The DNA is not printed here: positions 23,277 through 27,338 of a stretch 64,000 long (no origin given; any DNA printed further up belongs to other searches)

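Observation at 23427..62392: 39-kb four-gene locus: C10 peptidase, 2742-aa InlB-repeat protein, small lipoprotein, 8777-aa megaprotein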

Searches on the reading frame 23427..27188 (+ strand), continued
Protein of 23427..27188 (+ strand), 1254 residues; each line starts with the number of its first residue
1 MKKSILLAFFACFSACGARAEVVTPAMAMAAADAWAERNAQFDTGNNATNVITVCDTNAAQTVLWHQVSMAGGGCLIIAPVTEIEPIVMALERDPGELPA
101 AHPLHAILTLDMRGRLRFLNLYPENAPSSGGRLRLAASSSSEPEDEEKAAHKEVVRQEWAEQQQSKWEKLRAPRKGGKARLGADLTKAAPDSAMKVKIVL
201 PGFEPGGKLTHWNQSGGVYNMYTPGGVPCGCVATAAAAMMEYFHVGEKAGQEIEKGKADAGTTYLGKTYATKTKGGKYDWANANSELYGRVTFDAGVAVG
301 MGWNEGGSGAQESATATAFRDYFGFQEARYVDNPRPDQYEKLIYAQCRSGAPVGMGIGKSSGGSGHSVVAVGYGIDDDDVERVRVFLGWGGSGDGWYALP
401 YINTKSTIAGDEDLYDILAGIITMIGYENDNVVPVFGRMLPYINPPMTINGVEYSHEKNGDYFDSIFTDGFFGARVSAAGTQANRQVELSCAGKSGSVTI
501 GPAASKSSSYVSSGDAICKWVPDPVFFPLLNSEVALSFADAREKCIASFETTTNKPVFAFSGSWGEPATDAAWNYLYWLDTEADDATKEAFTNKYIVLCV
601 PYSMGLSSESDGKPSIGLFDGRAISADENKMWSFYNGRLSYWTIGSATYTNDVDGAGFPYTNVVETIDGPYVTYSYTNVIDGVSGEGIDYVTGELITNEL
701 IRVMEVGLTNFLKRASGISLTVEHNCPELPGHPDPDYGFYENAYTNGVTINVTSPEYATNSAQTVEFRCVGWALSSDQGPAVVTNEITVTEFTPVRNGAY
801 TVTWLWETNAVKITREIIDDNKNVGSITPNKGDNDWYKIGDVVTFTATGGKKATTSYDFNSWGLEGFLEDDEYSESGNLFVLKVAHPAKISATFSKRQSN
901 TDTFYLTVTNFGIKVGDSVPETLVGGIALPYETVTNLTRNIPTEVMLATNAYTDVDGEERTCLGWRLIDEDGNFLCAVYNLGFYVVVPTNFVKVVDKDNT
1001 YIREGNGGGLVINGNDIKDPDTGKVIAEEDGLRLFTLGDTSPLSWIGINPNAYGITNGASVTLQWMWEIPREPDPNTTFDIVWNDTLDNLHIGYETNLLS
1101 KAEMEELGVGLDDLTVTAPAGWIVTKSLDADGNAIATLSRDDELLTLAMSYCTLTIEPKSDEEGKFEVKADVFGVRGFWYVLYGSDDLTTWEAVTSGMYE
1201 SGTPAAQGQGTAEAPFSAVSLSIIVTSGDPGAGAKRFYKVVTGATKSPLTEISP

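Call 37: find_homologous_proteins(query=window:23427-27188:+, max_evalue=0.001)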
Query window:23427-27188:+ (1254 aa): 207 proteins with E <= 0.001 among 8000 candidates; the best 120 are listed.
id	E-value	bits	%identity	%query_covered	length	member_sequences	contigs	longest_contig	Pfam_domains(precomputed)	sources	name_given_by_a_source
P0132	0.0e+0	2910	100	100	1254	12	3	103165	PF01640.24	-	-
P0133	0.0e+0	2663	92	100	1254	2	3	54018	PF01640.24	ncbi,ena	-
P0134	0.0e+0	2605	90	100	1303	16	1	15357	PF01640.24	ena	-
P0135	0.0e+0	2579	88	100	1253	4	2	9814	PF01640.24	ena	-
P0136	0.0e+0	2539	88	100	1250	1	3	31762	PF01640.24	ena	-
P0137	0.0e+0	2483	86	100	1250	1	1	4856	PF01640.24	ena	-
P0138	0.0e+0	2422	84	100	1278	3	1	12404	PF01640.24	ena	-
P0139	0.0e+0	2348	82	99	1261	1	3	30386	PF01640.24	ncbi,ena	-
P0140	0.0e+0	2346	82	100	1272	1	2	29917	PF01640.24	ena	-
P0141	0.0e+0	2339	81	100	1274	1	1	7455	PF01640.24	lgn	-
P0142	0.0e+0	2273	79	100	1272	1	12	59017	PF01640.24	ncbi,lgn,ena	-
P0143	0.0e+0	2271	79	100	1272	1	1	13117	PF01640.24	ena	-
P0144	0.0e+0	2269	79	100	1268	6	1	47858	PF01640.24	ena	-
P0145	0.0e+0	2261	79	100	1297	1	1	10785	PF01640.24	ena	-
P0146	0.0e+0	2178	76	100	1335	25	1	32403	PF01640.24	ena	-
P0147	0.0e+0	2160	76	99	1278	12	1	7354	PF01640.24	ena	-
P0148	0.0e+0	2060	74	100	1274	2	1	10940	PF01640.24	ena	-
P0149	0.0e+0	2012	80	87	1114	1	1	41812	PF01640.24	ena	-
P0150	0.0e+0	1997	70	100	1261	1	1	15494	PF01640.24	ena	-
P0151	0.0e+0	1989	71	100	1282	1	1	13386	PF01640.24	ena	-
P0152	0.0e+0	1790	66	100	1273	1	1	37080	PF01640.24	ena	-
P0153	0.0e+0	1608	60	100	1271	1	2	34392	PF01640.24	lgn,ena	-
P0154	0.0e+0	1594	60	100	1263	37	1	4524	PF01640.24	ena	-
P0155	0.0e+0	1585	60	100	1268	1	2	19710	PF01640.24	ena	-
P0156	0.0e+0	1280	52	100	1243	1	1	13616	PF01640.24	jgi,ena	-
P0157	0.0e+0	1126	48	100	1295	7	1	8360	PF01640.24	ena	-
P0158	0.0e+0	1120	48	100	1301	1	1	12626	PF01640.24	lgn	-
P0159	0.0e+0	1109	48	100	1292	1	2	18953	PF01640.24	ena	-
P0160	0.0e+0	1103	47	100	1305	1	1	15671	PF01640.24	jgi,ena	-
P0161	0.0e+0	1098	47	100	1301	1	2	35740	PF01640.24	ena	-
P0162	0.0e+0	1087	46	100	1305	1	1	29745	PF01640.24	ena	-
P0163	0.0e+0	1073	47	100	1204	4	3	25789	PF01640.24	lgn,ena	-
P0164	0.0e+0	1071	48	100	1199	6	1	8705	PF01640.24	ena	-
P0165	0.0e+0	1068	48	100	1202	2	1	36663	PF01640.24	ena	-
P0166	0.0e+0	1048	48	100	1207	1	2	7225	PF01640.24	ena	-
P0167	0.0e+0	1042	47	100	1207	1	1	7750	PF01640.24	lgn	-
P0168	0.0e+0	1035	47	100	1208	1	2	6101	PF01640.24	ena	-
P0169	0.0e+0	1027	47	100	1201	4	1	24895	PF01640.24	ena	-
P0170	0.0e+0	1022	46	100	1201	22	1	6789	PF01640.24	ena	-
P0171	0.0e+0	1018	46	100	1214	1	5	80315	PF01640.24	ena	-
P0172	9.6e-295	999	46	72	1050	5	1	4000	PF01640.24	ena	-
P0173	4.9e-294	997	47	71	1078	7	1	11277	PF01640.24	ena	-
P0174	1.4e-291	989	48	71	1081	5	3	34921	PF01640.24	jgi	-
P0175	5.9e-291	987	48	71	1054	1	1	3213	PF01640.24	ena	-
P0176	2.6e-286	971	47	72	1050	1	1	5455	PF01640.24,PF18998.7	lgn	-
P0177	5.7e-284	963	47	71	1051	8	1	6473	PF01640.24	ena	-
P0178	1.7e-280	952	47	71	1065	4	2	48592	PF01640.24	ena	-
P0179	3.5e-277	941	44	71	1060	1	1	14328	PF01640.24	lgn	-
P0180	3.6e-263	895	44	93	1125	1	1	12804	PF01640.24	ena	-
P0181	6.3e-260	884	42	100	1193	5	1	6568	PF01640.24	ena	-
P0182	3.7e-204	699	42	53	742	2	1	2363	PF01640.24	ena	-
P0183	3.1e-188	646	38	72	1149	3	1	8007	PF01640.24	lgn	-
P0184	4.7e-180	619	36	99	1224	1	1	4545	PF01640.24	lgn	-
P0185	3.8e-164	566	36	100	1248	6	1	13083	PF01640.24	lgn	-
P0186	3.7e-161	557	38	73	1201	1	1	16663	PF01640.24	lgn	-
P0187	6.3e-161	556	35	81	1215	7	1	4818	PF01640.24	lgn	-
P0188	1.7e-160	554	36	71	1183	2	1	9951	PF01640.24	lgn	-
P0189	4.1e-160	553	37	74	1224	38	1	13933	PF01640.24,PF18998.7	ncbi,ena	-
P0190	2.5e-159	551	34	100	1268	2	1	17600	PF01640.24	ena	-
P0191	3.6e-159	550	36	71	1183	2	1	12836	PF01640.24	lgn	-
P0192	4.0e-159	550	37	67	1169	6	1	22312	PF01640.24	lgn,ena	-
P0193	4.7e-159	550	39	71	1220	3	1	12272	PF01640.24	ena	-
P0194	5.4e-159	549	37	67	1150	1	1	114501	PF01640.24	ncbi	ncbi:MAG: C10 family peptidase [Kiritimatiellia bacterium]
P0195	6.5e-159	549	35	99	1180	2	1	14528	PF01640.24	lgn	-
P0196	1.1e-158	548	35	99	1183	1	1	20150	PF01640.24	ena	-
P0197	1.2e-158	548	34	99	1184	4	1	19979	PF01640.24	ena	-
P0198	1.5e-158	548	39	71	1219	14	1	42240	PF01640.24,PF18998.7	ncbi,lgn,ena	-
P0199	6.5e-157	543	35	71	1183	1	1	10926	PF01640.24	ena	-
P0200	1.2e-156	542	35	71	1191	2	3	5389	PF01640.24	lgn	-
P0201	3.9e-156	540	35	71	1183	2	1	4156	PF01640.24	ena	-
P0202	8.2e-156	539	34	99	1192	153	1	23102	PF01640.24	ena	-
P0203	6.2e-155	536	35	71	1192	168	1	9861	PF01640.24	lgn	-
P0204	7.1e-155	536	35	76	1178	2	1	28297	PF01640.24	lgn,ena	-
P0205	9.6e-154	532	36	74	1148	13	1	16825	PF01640.24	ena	-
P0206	1.4e-152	528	33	100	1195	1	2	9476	PF01640.24,PF18998.7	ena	-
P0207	1.5e-152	528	38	69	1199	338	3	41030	PF01640.24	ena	-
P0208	1.9e-152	528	36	71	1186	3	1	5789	PF01640.24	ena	-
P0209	5.0e-152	526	34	99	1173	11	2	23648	PF01640.24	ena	-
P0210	5.6e-152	526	34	99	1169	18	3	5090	PF01640.24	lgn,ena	-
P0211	2.7e-150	521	36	74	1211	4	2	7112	PF01640.24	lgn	-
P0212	5.4e-149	516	37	77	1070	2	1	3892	PF01640.24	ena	-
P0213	6.0e-149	516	33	58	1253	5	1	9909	PF01640.24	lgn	-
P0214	2.3e-148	514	37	77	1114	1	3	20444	PF01640.24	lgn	-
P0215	2.9e-148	514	36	73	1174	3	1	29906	PF01640.24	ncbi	-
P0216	3.9e-148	513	37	77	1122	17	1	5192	PF01640.24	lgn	-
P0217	1.2e-147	512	36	76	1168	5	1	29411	PF01640.24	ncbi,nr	ncbi:MAG: C10 family peptidase [bacterium]|nr:C10 family peptidase [bacterium]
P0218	1.8e-147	511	38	77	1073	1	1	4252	PF01640.24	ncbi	-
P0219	2.6e-146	507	36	77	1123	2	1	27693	PF01640.24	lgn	-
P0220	4.1e-146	507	38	76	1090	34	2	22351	PF01640.24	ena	-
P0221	4.7e-146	507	37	77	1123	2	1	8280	PF01640.24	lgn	-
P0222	5.4e-146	506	38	71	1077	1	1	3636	PF01640.24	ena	-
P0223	1.3e-145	505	36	79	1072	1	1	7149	PF01640.24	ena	-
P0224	1.4e-145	505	37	77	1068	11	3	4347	PF01640.24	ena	-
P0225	2.3e-145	504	34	99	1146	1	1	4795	PF01640.24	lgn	-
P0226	2.3e-145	504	36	69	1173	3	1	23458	PF01640.24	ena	-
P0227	6.6e-145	503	37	77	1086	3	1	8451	PF01640.24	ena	-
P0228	1.4e-143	498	34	99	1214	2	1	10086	PF01640.24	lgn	-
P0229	3.2e-143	497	37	76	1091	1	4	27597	PF01640.24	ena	-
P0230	7.8e-143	496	35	77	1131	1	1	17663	PF01640.24,PF18998.7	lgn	-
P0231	3.2e-142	494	35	71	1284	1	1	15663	PF01640.24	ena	-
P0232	1.1e-141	492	37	78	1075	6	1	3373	PF01640.24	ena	-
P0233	1.4e-141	492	37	75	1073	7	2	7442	PF01640.24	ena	-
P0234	3.1e-141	491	37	73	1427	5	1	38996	PF01640.24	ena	-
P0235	4.1e-141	490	36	69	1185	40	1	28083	PF01640.24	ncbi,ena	-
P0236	6.0e-140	486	34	80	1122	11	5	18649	PF01640.24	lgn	-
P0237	1.4e-139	485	36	69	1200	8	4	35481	PF01640.24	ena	-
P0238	2.0e-139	485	38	74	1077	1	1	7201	PF01640.24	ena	-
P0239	1.8e-138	481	35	71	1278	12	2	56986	PF01640.24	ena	-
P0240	5.4e-138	480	36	71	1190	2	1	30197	PF01640.24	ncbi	-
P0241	2.1e-137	478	37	77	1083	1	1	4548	PF01640.24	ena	-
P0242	2.4e-137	478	38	76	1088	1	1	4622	PF01640.24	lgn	-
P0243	3.2e-136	474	37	69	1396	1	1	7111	PF01640.24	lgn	-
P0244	4.1e-136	474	36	78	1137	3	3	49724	PF01640.24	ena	-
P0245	3.2e-135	471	35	78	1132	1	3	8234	PF01640.24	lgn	-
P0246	3.7e-135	470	34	77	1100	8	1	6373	PF01640.24,PF18998.7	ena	-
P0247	2.3e-134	468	36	71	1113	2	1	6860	PF01640.24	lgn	-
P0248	8.5e-134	466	36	68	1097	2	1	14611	PF01640.24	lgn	-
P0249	2.8e-133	464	33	77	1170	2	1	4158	PF01640.24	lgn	-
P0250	3.8e-133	464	37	78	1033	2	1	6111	PF01640.24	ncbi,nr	ncbi:MAG: C10 family peptidase, partial [Kiritimatiellae bacterium]|nr:C10 family peptidase [Kiritim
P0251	1.3e-132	462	35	72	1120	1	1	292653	PF01640.24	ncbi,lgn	-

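Call 38: find_encoding_contigs(protein=P0194, flank=10000, max_places=2)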
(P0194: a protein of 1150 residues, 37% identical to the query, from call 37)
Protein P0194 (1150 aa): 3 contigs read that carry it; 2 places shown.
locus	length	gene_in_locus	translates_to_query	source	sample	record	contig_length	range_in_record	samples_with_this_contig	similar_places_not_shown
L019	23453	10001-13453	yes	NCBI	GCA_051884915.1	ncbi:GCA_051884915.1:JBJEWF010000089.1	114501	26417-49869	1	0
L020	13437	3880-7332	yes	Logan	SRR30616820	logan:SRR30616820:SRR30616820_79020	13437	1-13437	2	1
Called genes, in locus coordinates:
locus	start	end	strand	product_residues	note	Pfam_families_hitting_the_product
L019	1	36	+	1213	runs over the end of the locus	PF13385:Laminin_G_3, PF18998:Flg_new_2 (weak)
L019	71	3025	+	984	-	PF12951:PATR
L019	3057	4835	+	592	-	PF00561:Abhydrolase_1, PF13489:Methyltransf_23, PF07021:MetW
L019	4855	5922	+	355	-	PF06439:3keto-disac_hyd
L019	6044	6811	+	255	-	PF13749:HATPase_c_4, PF13404:HTH_AsnC-type (faint), PF13412:HTH_24, PF01047:MarR (weak), PF09339:HTH_IclR, PF12802:MarR_2 (weak)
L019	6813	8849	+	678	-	PF13306:LRR_5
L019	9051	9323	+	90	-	PF01192:RNA_pol_Rpb6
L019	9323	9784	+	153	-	PF01668:SmpB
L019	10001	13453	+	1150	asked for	PF01640:Peptidase_C10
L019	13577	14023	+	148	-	-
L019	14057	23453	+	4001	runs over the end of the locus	PF18884:TSP3_bac (weak), PF13385:Laminin_G_3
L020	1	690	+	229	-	?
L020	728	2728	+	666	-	PF13306:LRR_5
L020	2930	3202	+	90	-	PF01192:RNA_pol_Rpb6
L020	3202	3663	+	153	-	PF01668:SmpB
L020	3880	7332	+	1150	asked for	PF01640:Peptidase_C10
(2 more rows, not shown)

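Call 39: find_encoding_contigs(protein=P0251, flank=10000, max_places=2)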
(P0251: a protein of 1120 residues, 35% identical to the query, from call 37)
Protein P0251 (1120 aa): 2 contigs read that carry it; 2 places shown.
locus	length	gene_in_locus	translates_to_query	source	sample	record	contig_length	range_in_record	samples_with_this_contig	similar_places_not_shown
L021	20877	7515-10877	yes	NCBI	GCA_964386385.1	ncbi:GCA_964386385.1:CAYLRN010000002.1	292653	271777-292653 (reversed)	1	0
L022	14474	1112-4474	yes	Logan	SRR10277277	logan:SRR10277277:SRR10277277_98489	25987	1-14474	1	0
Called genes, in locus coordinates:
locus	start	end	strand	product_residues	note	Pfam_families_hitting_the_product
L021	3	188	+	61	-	?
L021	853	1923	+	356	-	PF00180:Iso_dh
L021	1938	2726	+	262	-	PF00970:FAD_binding_6 (faint), PF00175:NAD_binding_1 (weak), PF10418:DHODB_Fe-S_bind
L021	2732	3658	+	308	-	PF01180:DHO_dh, PF01207:Dus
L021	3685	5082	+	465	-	PF05140:ResB, PF01578:Cytochrom_C_asm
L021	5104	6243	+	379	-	PF00768:Peptidase_S11, PF13354:Beta-lactamase2 (weak), PF00768:Peptidase_S11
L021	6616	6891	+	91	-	PF01192:RNA_pol_Rpb6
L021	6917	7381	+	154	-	PF01668:SmpB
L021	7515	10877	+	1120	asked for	PF01640:Peptidase_C10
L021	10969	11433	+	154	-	-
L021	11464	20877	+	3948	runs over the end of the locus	PF18884:TSP3_bac (weak), PF13385:Laminin_G_3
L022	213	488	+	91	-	PF01192:RNA_pol_Rpb6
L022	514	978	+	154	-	PF01668:SmpB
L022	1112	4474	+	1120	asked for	PF01640:Peptidase_C10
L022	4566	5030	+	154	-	-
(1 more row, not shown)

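Call 40: find_encoding_contigs(protein=P0207, flank=10000, max_places=2)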
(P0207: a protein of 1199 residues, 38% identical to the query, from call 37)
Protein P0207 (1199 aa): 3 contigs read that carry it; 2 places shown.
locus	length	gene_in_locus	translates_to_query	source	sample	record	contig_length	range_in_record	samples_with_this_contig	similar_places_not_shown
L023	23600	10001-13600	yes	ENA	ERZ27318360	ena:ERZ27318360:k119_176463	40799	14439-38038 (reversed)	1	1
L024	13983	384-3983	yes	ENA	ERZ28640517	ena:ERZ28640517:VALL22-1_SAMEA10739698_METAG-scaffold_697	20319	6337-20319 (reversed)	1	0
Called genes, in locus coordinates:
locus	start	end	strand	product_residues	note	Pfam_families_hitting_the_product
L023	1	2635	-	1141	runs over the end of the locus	-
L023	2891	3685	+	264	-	PF02673:BacA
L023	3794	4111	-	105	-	PF13146:TRL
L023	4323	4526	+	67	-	PF02416:TatA_B_E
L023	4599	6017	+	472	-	PF01541:GIY-YIG (weak), PF27096:UvrC_M, PF02151:UVR, PF08459:UvrC_RNaseH_dom, PF14520:HHH_5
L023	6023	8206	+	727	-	PF01276:OKR_DC_1, PF01212:Beta_elim_lyase (weak), PF03711:OKR_DC_1_C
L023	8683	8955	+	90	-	PF01192:RNA_pol_Rpb6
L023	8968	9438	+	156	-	PF01668:SmpB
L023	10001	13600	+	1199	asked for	PF01640:Peptidase_C10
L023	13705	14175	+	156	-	-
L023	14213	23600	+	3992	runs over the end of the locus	PF18884:TSP3_bac (weak), PF13385:Laminin_G_3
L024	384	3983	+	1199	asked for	PF01640:Peptidase_C10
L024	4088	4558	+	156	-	-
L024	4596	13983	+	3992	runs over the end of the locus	PF18884:TSP3_bac (weak), PF13385:Laminin_G_3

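Call 72: find_encoding_contigs(protein=P0234, flank=10000, max_places=2)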
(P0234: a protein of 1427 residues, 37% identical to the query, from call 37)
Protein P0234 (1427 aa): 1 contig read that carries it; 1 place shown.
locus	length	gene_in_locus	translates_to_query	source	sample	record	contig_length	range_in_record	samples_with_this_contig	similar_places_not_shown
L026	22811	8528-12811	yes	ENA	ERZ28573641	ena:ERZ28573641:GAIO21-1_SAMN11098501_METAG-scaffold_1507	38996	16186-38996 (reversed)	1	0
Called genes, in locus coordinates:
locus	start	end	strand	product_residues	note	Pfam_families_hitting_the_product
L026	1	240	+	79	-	?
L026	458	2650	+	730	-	PF03979:Sigma70_r1_1 (weak), PF00140:Sigma70_r1_2, PF04542:Sigma70_r2, PF04539:Sigma70_r3, PF04545:Sigma70_r4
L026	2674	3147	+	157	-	PF00076:RRM_1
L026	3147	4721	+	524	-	PF00004:AAA (weak), PF01202:SKI, PF13238:AAA_18 (weak), PF00465:Fe-ADH (weak), PF13685:Fe-ADH_2, PF01761:DHQ_synthase, PF24621:DHQS_C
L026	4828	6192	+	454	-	PF00083:Sugar_tr, PF07690:MFS_1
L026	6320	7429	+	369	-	PF02481:DNA_processg_A, PF17782:WHD_DprA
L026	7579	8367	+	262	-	PF00657:Lipase_GDSL, PF13472:Lipase_GDSL_2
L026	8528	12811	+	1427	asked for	PF01640:Peptidase_C10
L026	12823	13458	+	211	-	PF08334:T2SSG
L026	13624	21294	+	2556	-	PF21722:Gly_rich_2 (faint)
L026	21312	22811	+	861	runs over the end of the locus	PF00133:tRNA-synt_1, PF09334:tRNA-synt_1g, PF13603:tRNA-synt_1_2, PF00133:tRNA-synt_1 (weak), PF08264:Anticodon_1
